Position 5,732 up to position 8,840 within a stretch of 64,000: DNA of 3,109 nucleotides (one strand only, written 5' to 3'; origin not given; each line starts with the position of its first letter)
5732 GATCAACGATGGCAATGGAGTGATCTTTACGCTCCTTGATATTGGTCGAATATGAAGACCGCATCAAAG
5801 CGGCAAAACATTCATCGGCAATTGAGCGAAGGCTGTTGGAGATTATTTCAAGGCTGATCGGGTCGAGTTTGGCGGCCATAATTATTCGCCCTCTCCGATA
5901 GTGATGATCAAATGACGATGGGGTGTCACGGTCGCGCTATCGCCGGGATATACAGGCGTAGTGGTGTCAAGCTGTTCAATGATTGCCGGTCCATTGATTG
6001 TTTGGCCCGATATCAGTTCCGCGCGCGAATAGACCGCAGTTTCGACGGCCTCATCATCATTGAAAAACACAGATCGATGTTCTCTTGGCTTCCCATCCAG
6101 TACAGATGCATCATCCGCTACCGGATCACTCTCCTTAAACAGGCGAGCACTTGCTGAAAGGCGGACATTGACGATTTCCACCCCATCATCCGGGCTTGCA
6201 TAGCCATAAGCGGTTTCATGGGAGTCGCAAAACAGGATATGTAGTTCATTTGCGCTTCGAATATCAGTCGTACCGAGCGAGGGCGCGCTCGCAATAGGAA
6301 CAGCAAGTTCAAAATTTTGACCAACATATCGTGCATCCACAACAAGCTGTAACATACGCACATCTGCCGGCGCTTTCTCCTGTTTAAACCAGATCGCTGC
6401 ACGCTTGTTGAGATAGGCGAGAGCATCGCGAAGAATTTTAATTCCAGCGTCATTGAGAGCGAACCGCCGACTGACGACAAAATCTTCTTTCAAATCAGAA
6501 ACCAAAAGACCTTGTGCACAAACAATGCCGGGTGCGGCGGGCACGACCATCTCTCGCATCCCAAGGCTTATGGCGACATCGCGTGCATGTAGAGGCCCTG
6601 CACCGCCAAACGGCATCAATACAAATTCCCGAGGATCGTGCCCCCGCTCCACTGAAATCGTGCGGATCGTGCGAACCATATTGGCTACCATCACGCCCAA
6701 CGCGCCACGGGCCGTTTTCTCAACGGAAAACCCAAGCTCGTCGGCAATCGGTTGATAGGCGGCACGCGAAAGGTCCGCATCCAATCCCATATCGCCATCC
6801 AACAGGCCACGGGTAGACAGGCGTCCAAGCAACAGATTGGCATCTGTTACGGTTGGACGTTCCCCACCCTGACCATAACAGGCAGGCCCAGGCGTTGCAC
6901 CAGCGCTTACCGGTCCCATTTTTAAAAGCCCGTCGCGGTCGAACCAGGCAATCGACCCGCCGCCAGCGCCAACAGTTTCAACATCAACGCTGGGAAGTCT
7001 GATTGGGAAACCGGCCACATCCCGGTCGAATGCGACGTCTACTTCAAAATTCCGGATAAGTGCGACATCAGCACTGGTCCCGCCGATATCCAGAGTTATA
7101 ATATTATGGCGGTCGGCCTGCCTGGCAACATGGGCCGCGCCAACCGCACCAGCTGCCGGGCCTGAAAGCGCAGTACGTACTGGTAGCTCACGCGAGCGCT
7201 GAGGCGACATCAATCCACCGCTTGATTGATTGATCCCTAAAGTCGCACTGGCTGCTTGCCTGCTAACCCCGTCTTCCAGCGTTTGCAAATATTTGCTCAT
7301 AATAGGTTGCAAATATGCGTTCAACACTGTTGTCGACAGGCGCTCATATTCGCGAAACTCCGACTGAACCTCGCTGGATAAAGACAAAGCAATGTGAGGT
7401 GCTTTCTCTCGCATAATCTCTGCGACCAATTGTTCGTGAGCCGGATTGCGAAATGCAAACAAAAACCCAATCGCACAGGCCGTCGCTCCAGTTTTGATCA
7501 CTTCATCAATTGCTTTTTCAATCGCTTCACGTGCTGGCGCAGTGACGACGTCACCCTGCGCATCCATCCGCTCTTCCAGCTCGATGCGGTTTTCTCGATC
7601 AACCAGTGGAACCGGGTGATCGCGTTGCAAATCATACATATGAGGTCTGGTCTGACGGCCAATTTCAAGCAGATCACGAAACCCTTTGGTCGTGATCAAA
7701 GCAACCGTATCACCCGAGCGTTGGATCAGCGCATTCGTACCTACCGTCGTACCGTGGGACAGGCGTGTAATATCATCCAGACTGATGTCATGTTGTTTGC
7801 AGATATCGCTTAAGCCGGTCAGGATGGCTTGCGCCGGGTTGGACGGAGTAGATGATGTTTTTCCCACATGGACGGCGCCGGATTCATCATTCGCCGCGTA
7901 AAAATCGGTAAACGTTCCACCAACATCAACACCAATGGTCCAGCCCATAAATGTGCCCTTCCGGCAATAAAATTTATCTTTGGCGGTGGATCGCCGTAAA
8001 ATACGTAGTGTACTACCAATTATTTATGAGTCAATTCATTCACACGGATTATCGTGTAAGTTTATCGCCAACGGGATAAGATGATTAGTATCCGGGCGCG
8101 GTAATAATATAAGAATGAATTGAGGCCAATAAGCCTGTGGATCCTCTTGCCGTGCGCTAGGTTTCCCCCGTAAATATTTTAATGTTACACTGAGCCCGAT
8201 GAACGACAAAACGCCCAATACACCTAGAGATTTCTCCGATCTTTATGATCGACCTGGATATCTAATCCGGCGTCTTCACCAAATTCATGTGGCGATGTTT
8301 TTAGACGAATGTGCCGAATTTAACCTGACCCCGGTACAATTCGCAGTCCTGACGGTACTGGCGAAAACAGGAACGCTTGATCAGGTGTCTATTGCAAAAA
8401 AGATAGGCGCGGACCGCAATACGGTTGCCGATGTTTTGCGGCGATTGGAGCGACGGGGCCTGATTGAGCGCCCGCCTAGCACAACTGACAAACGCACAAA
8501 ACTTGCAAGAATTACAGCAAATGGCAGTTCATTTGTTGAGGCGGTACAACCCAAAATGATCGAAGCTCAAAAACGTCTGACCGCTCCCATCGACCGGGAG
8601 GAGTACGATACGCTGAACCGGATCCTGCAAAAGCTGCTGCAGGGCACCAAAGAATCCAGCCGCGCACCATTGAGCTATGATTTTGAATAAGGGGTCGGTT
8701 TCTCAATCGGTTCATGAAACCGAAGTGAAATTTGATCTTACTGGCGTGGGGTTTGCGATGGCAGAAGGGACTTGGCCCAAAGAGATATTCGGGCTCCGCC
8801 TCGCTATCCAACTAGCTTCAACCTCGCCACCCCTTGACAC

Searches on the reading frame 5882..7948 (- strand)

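Call 63: search_protein_families(library=pfam, proteins=[window:5882-7948:-], max_evalue=0.00001)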
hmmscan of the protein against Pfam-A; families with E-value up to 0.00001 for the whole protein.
window:5882-7948:- (688 aa): 3 families
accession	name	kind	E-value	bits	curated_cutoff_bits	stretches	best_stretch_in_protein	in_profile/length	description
PF01968.24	Hydantoinase_A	-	2.4e-95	319.6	22.9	1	203-489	1-290/291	Hydantoinase/oxoprolinase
PF05378.19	Hydant_A_N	-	3.8e-53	180.2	25.2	1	5-182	2-175/176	Hydantoinase/oxoprolinase N-terminal region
PF19278.4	Hydant_A_C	-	3.2e-09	36.9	21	1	503-679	11-187/193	Hydantoinase/oxoprolinase C-terminal domain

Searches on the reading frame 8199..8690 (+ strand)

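Call 63: search_protein_families(library=pfam, proteins=[window:8199-8690:+], max_evalue=0.00001)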
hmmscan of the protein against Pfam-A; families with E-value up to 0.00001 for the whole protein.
window:8199-8690:+ (163 aa): 6 families
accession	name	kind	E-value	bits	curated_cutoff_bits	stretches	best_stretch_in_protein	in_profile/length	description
PF01047.28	MarR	-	1.2e-15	57.5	24.6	1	43-100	1-58/59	MarR family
PF12802.13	MarR_2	-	1e-10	42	27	1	42-99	2-60/61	MarR family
PF01978.25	TrmB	-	1.4e-09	38.1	25.6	1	40-95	3-58/68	Sugar-specific transcriptional regulator TrmB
PF13463.12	HTH_27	-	3.8e-07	30.7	22.2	1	43-109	1-68/68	Winged helix DNA-binding domain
PF13412.12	HTH_24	-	9.4e-07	28.7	21.9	1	46-90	4-48/48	Winged helix-turn-helix DNA-binding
PF22381.2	Staph_reg_Sar_Rot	-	2e-06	28.2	27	1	38-114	7-83/85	Transcriptional regulator SarA/Rot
